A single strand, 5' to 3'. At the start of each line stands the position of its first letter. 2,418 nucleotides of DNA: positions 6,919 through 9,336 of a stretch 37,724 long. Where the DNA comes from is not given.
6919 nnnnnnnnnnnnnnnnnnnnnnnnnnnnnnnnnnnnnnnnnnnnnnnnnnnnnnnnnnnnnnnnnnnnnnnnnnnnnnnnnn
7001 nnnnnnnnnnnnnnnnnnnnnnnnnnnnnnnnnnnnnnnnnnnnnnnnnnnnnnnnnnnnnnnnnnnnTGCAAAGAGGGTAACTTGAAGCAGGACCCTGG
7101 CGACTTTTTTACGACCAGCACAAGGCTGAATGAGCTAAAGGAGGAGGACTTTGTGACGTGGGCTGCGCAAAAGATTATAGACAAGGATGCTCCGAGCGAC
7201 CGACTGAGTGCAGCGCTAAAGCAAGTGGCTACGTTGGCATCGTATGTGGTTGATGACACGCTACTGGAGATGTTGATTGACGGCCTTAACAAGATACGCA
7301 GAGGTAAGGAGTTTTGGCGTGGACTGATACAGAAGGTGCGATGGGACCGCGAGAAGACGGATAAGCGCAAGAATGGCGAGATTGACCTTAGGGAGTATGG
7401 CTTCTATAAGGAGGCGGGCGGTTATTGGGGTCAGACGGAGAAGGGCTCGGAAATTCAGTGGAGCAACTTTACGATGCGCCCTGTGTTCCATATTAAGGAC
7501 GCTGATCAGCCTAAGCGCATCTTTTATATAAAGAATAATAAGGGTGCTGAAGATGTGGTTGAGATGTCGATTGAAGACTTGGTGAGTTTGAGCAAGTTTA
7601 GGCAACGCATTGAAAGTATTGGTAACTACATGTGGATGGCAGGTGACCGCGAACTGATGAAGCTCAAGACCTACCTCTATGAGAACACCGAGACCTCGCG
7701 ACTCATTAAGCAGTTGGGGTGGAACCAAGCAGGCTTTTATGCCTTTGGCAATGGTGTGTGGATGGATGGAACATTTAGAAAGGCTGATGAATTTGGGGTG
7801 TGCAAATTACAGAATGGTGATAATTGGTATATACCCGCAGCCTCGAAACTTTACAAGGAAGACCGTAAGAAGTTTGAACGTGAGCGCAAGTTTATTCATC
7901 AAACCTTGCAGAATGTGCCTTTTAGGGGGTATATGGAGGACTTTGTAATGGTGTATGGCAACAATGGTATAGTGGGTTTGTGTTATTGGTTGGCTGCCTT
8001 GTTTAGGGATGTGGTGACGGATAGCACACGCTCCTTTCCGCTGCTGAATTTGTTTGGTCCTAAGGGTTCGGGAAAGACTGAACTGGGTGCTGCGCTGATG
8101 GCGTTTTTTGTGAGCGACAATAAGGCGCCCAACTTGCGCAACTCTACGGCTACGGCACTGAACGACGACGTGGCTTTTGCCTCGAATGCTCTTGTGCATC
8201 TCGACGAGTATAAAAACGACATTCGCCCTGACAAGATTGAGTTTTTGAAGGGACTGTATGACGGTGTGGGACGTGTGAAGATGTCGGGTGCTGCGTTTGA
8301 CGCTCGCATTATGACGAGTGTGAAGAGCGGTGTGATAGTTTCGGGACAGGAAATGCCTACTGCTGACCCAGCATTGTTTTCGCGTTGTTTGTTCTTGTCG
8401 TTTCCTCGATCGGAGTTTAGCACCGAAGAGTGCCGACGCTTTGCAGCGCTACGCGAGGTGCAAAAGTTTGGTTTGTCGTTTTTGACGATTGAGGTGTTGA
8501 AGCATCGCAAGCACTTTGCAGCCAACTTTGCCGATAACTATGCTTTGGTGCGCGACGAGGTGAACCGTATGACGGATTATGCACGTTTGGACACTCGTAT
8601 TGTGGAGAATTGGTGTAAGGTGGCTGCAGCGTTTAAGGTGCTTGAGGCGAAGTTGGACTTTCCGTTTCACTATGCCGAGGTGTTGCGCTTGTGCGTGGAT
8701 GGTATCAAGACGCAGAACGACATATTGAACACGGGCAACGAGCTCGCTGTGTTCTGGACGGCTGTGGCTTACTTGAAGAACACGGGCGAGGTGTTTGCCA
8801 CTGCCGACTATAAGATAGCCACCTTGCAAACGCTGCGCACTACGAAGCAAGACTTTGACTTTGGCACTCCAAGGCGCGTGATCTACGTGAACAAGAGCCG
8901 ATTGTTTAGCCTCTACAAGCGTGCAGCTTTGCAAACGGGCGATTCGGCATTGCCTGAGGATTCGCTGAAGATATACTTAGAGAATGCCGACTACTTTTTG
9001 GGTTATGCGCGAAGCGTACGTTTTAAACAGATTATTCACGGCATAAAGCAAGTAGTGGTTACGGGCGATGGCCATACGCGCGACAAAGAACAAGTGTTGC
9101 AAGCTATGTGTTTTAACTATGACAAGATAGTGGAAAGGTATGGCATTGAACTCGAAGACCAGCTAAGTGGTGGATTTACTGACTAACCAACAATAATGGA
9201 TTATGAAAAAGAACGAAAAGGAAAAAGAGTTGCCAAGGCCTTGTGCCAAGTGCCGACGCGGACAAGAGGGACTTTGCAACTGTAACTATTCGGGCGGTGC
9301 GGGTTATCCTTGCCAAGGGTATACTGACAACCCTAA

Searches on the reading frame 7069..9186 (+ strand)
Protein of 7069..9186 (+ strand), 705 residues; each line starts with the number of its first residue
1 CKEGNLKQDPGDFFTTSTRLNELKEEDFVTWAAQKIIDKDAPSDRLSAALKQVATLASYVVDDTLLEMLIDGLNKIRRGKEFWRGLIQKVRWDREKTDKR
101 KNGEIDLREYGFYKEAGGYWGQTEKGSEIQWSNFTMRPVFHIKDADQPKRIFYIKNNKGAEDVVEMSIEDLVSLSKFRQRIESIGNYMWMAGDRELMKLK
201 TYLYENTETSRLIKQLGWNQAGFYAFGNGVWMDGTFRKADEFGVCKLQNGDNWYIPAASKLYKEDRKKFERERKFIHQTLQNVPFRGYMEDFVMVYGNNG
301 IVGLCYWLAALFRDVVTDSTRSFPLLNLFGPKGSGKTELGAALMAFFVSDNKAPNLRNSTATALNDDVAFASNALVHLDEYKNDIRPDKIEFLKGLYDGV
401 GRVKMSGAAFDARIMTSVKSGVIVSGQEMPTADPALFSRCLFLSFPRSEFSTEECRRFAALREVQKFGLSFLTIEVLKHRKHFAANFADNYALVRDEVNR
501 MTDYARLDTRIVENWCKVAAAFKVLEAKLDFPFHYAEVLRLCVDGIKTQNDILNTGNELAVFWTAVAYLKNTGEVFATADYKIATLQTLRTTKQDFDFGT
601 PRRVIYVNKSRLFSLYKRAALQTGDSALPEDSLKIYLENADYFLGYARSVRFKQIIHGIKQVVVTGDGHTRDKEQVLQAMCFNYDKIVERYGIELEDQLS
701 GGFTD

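Call 86: search_protein_families(library=phrogs, proteins=[window:7069-9186:+], max_evalue=0.001)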
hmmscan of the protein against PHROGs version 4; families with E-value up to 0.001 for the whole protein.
window:7069-9186:+ (705 aa): 2 families
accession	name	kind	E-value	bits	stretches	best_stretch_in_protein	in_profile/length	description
phrog_22657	-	unknown function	5.2e-44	151.2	1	131-574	604-1048/1185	-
phrog_1139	-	DNA, RNA and nucleotide metabolism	2.6e-18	66.4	1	144-574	382-806/895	DNA primase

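Call 87: search_solved_structures(query=window:7069-9183:+, max_evalue=0.01)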
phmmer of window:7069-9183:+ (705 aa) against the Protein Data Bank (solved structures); distinct sequences matched with E-value up to 0.01: 0.
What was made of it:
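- Tried and rejected: C-terminal 700 aa of the primase: no solved relative (call 87).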
